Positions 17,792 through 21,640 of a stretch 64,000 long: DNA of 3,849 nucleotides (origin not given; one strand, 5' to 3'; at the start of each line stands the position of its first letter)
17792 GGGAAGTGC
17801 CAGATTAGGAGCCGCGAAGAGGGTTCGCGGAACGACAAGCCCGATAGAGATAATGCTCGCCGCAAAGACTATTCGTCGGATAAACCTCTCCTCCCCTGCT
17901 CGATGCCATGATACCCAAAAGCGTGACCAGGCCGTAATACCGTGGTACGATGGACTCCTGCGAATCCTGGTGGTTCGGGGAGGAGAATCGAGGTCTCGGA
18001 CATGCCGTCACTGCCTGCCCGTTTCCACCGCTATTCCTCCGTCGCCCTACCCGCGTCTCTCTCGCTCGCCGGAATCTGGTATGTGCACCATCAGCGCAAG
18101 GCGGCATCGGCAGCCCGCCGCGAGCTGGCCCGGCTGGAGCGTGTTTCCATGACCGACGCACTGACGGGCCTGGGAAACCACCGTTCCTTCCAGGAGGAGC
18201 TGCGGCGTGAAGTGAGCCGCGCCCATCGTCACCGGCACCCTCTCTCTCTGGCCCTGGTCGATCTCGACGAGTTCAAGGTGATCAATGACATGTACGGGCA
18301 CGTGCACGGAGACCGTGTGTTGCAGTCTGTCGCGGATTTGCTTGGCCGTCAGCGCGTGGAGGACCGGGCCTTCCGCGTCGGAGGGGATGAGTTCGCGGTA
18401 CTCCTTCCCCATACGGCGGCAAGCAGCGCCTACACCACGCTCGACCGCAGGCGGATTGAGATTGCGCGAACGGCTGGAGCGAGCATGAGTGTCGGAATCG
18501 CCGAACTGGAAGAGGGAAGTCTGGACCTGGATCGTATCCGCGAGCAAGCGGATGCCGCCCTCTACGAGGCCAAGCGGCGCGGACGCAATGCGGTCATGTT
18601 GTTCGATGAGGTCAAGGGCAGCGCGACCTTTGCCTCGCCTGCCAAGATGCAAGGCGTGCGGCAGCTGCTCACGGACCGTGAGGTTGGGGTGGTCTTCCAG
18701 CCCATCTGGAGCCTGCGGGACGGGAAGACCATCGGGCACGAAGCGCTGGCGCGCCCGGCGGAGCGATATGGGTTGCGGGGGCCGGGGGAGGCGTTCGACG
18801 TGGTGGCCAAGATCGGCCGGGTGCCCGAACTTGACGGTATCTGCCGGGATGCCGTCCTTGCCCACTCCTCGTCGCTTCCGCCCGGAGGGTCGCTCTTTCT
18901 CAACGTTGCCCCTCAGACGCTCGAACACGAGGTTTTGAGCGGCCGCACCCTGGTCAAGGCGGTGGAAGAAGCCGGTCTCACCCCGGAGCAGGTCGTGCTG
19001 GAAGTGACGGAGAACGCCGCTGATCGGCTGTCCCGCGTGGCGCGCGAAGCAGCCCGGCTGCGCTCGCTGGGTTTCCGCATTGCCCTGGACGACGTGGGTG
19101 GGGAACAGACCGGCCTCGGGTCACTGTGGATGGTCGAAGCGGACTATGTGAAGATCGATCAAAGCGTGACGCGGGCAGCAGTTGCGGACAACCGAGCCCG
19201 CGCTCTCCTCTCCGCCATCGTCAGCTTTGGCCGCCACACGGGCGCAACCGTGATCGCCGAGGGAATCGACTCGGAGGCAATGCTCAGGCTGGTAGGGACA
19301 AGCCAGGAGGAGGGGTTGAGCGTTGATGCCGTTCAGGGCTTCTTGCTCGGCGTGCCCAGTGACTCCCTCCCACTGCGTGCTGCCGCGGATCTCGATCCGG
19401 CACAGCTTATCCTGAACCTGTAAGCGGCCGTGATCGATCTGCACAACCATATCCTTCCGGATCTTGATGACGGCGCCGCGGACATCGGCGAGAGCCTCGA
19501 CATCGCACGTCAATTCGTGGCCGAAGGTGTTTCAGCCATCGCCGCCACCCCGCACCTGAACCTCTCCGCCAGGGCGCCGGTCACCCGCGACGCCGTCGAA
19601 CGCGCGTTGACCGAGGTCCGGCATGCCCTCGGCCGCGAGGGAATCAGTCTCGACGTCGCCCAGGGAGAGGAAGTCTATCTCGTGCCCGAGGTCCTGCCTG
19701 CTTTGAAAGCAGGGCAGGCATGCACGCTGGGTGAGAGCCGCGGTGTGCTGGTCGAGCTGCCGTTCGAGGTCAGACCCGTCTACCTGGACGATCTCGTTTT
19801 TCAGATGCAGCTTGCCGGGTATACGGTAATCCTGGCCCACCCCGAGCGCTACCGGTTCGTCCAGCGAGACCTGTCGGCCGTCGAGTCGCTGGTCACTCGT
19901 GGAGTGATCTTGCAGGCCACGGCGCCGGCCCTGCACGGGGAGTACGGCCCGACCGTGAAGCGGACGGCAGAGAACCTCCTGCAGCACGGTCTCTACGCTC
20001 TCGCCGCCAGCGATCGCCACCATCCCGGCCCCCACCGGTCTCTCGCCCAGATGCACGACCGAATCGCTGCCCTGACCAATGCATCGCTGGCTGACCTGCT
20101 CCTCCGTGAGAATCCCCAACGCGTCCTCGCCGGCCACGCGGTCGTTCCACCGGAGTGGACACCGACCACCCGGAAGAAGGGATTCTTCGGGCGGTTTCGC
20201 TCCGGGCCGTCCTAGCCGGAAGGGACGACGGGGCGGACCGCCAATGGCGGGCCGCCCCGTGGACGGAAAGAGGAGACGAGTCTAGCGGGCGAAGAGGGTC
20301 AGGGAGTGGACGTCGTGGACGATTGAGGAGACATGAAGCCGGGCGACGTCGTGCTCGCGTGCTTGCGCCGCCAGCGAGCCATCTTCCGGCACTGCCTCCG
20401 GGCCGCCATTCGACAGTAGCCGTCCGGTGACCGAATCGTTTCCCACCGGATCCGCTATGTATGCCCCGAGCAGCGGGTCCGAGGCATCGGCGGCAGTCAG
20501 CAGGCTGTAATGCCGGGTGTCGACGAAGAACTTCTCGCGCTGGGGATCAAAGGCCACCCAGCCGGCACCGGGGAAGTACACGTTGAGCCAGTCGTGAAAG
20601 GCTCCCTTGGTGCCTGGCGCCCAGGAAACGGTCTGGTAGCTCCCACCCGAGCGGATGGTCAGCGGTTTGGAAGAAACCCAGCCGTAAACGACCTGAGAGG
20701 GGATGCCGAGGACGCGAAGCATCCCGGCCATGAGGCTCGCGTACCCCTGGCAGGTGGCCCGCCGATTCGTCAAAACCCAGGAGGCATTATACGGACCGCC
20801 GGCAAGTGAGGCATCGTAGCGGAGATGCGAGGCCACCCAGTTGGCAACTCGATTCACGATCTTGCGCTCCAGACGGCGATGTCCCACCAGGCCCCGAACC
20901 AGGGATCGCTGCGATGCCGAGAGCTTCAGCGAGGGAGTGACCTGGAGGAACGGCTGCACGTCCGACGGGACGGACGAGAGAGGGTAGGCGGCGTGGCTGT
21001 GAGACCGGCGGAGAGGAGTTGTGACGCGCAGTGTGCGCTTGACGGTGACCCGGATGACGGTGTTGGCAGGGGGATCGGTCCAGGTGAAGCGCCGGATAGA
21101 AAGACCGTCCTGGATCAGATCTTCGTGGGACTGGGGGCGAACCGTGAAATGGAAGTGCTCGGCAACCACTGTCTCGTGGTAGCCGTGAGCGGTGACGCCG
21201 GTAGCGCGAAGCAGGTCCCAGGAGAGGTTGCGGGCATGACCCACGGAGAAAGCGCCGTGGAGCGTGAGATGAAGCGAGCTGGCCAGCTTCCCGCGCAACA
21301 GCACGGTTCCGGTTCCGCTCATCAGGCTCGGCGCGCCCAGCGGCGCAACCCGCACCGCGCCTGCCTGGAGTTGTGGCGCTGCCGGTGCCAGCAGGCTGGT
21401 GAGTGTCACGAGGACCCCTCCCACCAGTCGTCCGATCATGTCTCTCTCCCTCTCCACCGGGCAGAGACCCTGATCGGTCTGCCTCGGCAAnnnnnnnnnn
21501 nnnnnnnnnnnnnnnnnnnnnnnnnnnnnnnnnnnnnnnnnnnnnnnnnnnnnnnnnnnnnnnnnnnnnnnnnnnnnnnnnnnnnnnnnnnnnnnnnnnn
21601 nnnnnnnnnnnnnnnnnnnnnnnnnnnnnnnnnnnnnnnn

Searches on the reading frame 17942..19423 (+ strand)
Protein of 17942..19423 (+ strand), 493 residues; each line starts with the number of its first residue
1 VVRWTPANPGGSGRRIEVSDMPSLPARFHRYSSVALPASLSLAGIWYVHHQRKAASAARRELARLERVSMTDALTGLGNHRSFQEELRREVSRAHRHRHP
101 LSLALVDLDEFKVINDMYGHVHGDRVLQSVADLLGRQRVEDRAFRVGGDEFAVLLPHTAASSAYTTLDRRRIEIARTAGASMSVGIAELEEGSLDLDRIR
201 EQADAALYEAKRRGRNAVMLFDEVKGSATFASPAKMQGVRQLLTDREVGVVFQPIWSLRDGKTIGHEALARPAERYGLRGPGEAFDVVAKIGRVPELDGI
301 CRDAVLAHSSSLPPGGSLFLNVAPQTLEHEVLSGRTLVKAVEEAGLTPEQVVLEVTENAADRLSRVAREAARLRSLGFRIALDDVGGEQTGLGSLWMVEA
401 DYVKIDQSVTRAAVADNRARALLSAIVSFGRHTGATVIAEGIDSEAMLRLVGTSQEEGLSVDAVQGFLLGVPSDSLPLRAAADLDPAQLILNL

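Call 94: search_protein_families(library=pfam, proteins=[window:17942-19423:+], max_evalue=0.00001)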
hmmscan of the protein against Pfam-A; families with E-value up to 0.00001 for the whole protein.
window:17942-19423:+ (493 aa): 2 families
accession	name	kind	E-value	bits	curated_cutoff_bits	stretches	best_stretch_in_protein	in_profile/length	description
PF00563.25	EAL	-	3.2e-38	131.9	31.3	1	239-470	4-234/236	EAL domain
PF00990.26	GGDEF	-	7.7e-37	127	23.8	1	70-216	2-160/161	Diguanylate cyclase, GGDEF domain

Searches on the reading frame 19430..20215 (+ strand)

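Call 94: search_protein_families(library=pfam, proteins=[window:19430-20215:+], max_evalue=0.00001)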
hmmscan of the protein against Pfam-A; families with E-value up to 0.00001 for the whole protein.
window:19430-20215:+ (261 aa): 1 family
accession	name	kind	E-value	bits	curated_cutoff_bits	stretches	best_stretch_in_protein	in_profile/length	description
PF19567.5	CpsB_CapC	-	4.6e-48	164.1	27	1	1-233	1-233/234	Capsular polysaccharide synthesis, CpsB/CapC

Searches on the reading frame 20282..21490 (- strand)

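Call 94: search_protein_families(library=pfam, proteins=[window:20282-21490:-], max_evalue=0.00001)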
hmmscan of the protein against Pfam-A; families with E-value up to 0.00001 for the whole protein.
window:20282-21490:- (402 aa): 1 family
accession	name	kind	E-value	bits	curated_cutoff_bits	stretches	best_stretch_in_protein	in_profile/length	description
PF01841.26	Transglut_core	-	4.9e-23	81.9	23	1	197-316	3-108/108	Transglutaminase-like superfamily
